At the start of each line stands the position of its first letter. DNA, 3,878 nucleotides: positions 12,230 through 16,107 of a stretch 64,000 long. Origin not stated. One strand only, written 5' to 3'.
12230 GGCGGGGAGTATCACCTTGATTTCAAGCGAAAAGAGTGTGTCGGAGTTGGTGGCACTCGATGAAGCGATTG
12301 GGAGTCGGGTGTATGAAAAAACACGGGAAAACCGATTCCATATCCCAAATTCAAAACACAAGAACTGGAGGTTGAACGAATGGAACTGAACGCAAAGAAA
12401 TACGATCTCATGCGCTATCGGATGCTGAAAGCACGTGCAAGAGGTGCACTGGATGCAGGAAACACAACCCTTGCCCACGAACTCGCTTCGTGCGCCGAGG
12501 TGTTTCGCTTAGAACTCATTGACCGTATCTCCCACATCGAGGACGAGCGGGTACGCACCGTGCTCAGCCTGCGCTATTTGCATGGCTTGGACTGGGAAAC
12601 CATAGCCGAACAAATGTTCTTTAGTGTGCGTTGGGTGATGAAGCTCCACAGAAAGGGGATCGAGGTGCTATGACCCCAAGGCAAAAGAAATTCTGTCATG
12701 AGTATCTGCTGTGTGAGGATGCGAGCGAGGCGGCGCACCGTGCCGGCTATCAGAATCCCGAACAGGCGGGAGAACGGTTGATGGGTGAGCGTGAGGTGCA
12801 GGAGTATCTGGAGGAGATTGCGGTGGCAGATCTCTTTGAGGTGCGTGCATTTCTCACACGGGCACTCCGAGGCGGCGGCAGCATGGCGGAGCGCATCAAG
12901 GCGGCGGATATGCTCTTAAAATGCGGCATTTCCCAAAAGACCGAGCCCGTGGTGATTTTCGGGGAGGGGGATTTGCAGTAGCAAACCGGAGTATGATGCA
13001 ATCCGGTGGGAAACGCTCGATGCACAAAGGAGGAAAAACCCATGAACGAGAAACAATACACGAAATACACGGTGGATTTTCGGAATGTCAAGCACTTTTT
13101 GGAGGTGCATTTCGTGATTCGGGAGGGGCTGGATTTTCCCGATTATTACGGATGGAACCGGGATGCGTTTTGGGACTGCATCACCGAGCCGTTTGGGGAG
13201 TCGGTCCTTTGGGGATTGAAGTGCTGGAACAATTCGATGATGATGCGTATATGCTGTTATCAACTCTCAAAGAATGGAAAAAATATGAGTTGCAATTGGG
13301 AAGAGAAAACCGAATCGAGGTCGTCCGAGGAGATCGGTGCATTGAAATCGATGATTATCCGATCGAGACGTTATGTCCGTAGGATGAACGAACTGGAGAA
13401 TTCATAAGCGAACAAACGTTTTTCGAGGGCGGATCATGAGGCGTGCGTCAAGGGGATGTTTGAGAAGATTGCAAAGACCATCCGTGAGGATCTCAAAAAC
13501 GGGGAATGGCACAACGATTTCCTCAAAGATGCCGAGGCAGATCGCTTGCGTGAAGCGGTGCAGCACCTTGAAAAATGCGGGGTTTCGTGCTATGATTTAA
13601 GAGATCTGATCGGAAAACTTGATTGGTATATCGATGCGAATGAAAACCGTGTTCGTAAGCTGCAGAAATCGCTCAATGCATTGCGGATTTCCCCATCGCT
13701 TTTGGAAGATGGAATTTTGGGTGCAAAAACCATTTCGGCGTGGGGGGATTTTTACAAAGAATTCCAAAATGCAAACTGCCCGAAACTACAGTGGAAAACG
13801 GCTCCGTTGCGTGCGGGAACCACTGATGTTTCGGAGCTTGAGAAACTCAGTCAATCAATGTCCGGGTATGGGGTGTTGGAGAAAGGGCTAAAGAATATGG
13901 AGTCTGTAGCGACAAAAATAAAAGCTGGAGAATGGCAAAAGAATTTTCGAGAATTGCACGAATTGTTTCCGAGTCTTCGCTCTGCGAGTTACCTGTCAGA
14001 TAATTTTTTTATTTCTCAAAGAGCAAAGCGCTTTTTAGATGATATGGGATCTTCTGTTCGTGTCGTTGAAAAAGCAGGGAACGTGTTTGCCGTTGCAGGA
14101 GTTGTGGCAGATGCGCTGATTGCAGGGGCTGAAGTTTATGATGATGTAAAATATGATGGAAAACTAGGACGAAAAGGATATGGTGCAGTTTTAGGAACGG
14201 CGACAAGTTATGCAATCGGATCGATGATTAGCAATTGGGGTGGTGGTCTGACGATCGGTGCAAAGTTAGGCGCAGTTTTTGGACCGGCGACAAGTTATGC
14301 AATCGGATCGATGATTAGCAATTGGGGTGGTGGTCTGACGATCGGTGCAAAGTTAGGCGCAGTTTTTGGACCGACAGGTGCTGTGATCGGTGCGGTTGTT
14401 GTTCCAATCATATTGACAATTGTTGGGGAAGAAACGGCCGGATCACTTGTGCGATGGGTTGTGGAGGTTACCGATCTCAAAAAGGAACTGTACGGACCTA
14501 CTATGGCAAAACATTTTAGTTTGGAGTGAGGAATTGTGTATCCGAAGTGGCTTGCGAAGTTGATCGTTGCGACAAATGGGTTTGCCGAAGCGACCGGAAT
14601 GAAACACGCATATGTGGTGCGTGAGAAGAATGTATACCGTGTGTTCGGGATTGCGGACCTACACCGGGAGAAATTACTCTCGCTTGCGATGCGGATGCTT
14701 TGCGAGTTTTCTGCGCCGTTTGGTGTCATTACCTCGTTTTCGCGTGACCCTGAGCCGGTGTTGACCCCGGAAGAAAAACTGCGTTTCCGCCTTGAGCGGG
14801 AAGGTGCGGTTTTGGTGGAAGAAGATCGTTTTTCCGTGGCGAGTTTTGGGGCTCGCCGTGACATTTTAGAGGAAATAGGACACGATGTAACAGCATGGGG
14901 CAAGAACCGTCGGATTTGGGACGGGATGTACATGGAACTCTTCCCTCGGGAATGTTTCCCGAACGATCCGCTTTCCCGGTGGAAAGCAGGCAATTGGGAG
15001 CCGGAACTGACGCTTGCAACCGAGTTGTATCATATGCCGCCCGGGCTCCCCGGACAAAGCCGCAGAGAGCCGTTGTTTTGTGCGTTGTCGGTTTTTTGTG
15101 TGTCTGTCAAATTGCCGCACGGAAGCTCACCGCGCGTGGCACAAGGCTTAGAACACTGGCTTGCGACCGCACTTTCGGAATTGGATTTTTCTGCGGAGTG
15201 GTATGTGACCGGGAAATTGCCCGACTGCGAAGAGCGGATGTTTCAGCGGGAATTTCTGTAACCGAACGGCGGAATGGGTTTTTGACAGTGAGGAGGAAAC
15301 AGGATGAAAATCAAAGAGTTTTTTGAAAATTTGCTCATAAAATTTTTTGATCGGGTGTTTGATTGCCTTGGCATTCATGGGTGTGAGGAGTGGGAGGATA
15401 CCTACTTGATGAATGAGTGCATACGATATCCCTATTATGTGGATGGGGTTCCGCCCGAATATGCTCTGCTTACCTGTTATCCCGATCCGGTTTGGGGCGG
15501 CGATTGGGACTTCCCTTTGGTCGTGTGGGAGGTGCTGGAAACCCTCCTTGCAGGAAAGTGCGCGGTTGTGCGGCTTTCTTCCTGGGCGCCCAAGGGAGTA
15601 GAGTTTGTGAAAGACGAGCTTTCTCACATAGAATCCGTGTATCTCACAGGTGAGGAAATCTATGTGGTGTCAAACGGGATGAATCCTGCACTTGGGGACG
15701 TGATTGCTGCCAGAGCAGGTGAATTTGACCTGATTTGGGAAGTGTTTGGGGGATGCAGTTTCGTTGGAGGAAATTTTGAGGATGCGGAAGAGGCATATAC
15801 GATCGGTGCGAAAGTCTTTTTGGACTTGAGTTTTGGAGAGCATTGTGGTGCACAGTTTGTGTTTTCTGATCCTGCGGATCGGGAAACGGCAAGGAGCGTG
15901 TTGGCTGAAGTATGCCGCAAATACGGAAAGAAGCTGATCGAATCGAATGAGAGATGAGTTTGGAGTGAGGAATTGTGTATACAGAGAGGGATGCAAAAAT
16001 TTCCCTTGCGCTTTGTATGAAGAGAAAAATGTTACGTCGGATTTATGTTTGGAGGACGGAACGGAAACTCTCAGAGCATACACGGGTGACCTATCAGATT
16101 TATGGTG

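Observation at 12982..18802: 5.8 kb of foreign cargo wedged between terminase small and large subunit genes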

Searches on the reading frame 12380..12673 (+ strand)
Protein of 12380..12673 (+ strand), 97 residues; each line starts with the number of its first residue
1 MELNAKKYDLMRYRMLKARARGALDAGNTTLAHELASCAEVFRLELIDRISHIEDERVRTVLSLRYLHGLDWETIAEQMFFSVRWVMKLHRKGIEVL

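Call 3: search_protein_families(library=pfam, proteins=[window:12380-12673:+], max_evalue=0.01)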
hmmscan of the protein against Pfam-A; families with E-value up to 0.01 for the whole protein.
window:12380-12673:+ (97 aa): 2 families
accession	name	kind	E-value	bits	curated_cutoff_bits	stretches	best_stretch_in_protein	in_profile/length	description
PF04545.22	Sigma70_r4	-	3.3e-05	23.8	24.1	1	55-97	6-48/50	Sigma-70, region 4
PF08281.18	Sigma70_r4_2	-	0.00038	20.5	25.7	1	56-84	13-41/54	Sigma-70, region 4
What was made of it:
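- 12380..12673 (+): Small sigma-70 region-4-like protein (97 aa), at the position held by the PBSX late activator. Sigma70_r4 at E 3e-5, just below the cutoff (call 3).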

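Call 13: search_protein_families(library=phrogs, proteins=[window:12380-12673:+], max_evalue=0.01)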
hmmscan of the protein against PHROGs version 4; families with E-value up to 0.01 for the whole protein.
window:12380-12673:+ (97 aa): 2 families
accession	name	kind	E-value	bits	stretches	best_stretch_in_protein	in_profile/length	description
phrog_36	-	transcription regulation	3e-09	37.8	1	40-95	127-181/220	transcriptional regulator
phrog_248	-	transcription regulation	0.001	20.2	1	47-92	83-128/161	transcriptional activator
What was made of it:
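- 12380..12673 (+): PHROG 36, transcriptional regulator (call 13).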

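Call 14: search_protein_families(library=ncbifam, proteins=[window:12380-12673:+], max_evalue=0.01)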
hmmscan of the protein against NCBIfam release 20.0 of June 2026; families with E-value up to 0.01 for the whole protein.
window:12380-12673:+ (97 aa): 3 families
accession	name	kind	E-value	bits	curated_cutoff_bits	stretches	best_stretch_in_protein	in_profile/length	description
TIGR02937.1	sigma70-ECF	superfamily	0.00012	21.7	42.9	1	39-96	104-160/165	sigma-70 family RNA polymerase sigma factor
TIGR02999.1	Sig-70_X6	subfamily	0.00078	19.4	126.15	1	14-88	91-169/183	ECF-type sigma factor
TIGR02984.1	Sig-70_plancto1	subfamily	0.0011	18.5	183.75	1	44-96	132-183/189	RNA polymerase sigma-70 factor, Planctomycetaceae-specific subfamily 1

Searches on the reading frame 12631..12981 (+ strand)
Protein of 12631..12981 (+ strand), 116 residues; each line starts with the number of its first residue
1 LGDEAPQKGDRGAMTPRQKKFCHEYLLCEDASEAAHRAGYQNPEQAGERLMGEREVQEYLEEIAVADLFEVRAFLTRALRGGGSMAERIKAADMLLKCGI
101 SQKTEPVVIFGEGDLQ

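Call 3: search_protein_families(library=pfam, proteins=[window:12631-12981:+], max_evalue=0.01)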
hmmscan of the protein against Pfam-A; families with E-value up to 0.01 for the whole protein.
window:12631-12981:+ (116 aa): 1 family
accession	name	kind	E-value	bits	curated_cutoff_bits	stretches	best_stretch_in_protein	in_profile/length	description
PF03592.21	Terminase_2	-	5e-11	43.8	26.1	1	14-63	1-52/141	Terminase small subunit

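Call 13: search_protein_families(library=phrogs, proteins=[window:12670-12981:+], max_evalue=0.01)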
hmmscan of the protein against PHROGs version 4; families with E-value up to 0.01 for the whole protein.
window:12670-12981:+ (103 aa): 5 families
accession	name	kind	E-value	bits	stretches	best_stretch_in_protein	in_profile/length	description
phrog_51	-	head and packaging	1.4e-10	42.4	1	1-50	89-141/261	terminase small subunit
phrog_17390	-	unknown function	9.7e-08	32.7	1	1-58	3-61/69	-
phrog_2606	-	head and packaging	0.00079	19.8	1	2-52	90-143/310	terminase small subunit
phrog_641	-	head and packaging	0.0024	19.4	1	1-51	3-55/162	terminase small subunit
phrog_5334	-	head and packaging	0.0088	17.2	0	5-50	21-69/162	terminase small subunit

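Call 14: search_protein_families(library=ncbifam, proteins=[window:12670-12981:+], max_evalue=0.01)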
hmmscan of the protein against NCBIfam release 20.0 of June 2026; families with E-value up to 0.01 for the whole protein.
window:12670-12981:+ (103 aa): 0 families

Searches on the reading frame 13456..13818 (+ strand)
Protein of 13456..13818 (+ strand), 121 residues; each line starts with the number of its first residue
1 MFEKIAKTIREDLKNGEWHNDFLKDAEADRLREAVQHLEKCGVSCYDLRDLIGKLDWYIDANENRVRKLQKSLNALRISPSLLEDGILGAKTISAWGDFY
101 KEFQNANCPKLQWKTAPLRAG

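Call 87: search_dna_similar(query=window:13456-13818:+, collection=phages, mode=protein, max_evalue=1, max_rows=15)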
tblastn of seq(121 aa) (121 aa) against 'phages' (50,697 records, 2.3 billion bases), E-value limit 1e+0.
No match.
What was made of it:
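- Tried and rejected: The PGzip N-terminus had no tblastn match in 50,697 phage records (call 87).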

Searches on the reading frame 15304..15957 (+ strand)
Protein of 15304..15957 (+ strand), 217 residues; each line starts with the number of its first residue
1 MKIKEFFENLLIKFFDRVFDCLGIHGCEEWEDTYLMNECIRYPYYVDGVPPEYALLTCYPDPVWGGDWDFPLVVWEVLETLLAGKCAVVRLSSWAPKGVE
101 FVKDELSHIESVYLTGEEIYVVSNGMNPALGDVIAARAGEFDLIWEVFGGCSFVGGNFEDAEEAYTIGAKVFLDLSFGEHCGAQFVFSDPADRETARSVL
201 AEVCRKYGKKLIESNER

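Call 3: search_protein_families(library=pfam, proteins=[window:15304-15957:+], max_evalue=0.01)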
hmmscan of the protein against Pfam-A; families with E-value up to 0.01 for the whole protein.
window:15304-15957:+ (217 aa): 0 families

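Call 13: search_protein_families(library=phrogs, proteins=[window:15304-15957:+], max_evalue=0.01)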
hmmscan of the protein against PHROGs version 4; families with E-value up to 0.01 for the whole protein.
window:15304-15957:+ (217 aa): 0 families

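Call 14: search_protein_families(library=ncbifam, proteins=[window:15304-15957:+], max_evalue=0.01)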
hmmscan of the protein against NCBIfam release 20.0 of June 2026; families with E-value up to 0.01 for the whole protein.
window:15304-15957:+ (217 aa): 0 families

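Call 15: search_protein_families(library=padloc, proteins=[window:15304-15957:+], max_evalue=0.01)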
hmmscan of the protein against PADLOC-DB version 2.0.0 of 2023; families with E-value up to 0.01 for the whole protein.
window:15304-15957:+ (217 aa): 0 families

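Call 68: find_homologous_proteins(query=window:15304-15957:+, max_evalue=0.001)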
Query window:15304-15957:+ (217 aa): 1 proteins with E <= 0.001 among 147 candidates.
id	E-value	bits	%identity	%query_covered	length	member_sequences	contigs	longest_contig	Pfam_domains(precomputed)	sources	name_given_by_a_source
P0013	1.5e-147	507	100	100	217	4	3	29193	-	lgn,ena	-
